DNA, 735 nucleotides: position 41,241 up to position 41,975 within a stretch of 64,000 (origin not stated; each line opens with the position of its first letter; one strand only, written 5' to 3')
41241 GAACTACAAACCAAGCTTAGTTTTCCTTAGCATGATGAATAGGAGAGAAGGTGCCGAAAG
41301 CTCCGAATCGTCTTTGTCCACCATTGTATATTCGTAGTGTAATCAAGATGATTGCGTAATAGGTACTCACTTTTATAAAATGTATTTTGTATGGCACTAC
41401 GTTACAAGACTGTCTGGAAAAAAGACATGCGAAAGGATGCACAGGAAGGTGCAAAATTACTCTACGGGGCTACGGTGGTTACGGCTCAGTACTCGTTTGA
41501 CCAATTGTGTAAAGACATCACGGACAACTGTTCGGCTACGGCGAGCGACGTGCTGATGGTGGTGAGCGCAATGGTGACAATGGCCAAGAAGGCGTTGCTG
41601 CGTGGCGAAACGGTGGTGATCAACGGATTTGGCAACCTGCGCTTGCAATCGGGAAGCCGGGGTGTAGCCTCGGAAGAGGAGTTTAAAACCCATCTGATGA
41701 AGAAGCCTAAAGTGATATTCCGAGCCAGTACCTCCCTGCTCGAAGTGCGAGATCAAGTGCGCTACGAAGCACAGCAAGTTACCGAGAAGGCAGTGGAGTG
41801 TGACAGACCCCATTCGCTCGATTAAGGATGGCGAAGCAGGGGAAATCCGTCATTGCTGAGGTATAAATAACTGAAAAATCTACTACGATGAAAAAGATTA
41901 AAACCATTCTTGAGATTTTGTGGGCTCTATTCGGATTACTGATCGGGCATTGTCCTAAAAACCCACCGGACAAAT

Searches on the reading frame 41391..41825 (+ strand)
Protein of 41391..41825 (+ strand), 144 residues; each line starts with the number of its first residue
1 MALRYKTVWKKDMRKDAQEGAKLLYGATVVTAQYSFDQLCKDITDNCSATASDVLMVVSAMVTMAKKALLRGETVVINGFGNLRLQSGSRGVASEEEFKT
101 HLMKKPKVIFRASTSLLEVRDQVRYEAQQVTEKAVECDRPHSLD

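Call 8: search_protein_families(library=pfam, proteins=[window:41391-41825:+], max_evalue=0.01)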
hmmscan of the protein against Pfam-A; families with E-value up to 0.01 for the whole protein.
window:41391-41825:+ (144 aa): 3 families
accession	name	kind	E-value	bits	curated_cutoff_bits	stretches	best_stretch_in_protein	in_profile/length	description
PF18291.6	HU-HIG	-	2.5e-19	70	26.2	1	1-119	1-117/125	HU domain fused to wHTH, Ig, or Glycine-rich motif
PF00216.26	Bac_DNA_binding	-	2.4e-06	28.1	22.4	1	38-118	5-87/90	Bacterial DNA-binding protein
PF00208.27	ELFV_dehydrog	-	0.003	17.8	23.4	0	47-83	7-43/241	Glutamate/Leucine/Phenylalanine/Valine dehydrogenase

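Call 41: search_protein_families(library=ncbifam, proteins=[window:41391-41825:+], max_evalue=0.01)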
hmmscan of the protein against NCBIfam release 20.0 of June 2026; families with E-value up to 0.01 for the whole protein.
window:41391-41825:+ (144 aa): 4 families
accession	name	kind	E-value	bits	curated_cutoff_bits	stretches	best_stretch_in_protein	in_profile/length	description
TIGR01201.1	HU_rel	subfamily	1.1e-17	64.4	68.6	1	4-129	3-128/170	HU family DNA-binding protein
NF001401.0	PRK00285.1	equivalog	0.0011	19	111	1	38-92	10-64/103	integration host factor subunit alpha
TIGR03366.1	HpnZ_proposed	hypoth_equivalog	0.0051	16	328.1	1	37-86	123-170/315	putative phosphonate catabolism associated alcohol dehydrogenase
TIGR00988.1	hip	equivalog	0.0062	16.9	119.95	1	43-87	11-55/94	integration host factor subunit beta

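Call 42: search_protein_families(library=phrogs, proteins=[window:41391-41825:+], max_evalue=0.01)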
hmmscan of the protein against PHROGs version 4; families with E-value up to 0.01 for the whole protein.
window:41391-41825:+ (144 aa): 1 family
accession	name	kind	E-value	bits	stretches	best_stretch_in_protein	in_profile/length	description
phrog_379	-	DNA, RNA and nucleotide metabolism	0.0001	22.8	1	36-133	32-131/138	DNA binding protein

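Call 58: find_homologous_proteins(query=window:41391-41822:+, max_evalue=0.001)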
Query window:41391-41822:+ (144 aa): 9 proteins with E <= 0.001 among 23 candidates.
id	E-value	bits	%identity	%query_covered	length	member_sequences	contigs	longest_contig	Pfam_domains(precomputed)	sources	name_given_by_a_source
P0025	3.0e-80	284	92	100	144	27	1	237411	PF18291.7,PF00216.27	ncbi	ncbi:MAG: HU family DNA-binding protein [Tannerellaceae bacterium]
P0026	5.7e-80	284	91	100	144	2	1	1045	PF18291.7,PF00216.27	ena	-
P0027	5.2e-77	274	89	100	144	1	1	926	PF18291.7,PF00216.27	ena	-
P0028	4.7e-56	206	65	100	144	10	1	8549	PF18291.7,PF00216.27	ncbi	ncbi:MAG: HU family DNA-binding protein [Tannerellaceae bacterium]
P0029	7.3e-54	199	60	100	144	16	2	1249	PF18291.7,PF00216.27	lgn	-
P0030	2.5e-51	191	63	100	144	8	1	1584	PF18291.7,PF00216.27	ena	-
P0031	3.3e-51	191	65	100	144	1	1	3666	PF18291.7,PF00216.27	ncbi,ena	-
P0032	6.1e-29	119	55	83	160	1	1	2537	PF01832.26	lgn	-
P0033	1.3e-18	85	41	88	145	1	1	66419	PF18291.7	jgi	-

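Call 59: find_encoding_contigs(protein=P0025, flank=8000, max_places=2)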
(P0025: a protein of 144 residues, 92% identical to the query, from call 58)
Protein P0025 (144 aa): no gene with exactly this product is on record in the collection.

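Call 61: find_encoding_contigs(protein=P0033, flank=8000, max_places=2)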
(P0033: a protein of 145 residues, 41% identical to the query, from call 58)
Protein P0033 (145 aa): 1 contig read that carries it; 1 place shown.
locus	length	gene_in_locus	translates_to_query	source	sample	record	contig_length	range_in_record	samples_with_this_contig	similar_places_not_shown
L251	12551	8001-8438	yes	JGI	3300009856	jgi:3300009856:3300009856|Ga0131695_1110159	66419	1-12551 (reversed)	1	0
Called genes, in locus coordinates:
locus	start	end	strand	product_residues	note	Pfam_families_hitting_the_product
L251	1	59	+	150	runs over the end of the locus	PF00137:ATP-synt_C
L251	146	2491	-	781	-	PF12704:MacB_PCD, PF02687:FtsX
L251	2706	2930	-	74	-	PF14053:DUF4248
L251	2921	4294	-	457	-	PF00772:DnaB, PF03796:DnaB_C, PF06745:ATPase (weak)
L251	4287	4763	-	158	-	-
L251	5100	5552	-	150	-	-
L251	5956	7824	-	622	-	PF07581:Glug (faint)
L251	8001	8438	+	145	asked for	PF18291:HU-HIG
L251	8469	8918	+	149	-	PF01832:Glucosaminidase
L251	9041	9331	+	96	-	-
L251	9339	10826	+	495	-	PF01807:Zn_ribbon_DnaG, PF08275:DNAG_N, PF01751:Toprim (weak), PF13155:Toprim_2, PF13362:Toprim_3, PF13662:Toprim_4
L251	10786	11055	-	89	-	-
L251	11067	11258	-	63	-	-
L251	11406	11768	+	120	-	PF03965:Penicillinase_R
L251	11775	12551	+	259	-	?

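Call 91: search_protein_families(library=padloc, proteins=[window:41391-41825:+], max_evalue=0.01)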
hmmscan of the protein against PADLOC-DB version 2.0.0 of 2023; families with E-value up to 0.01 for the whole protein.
window:41391-41825:+ (144 aa): 0 families
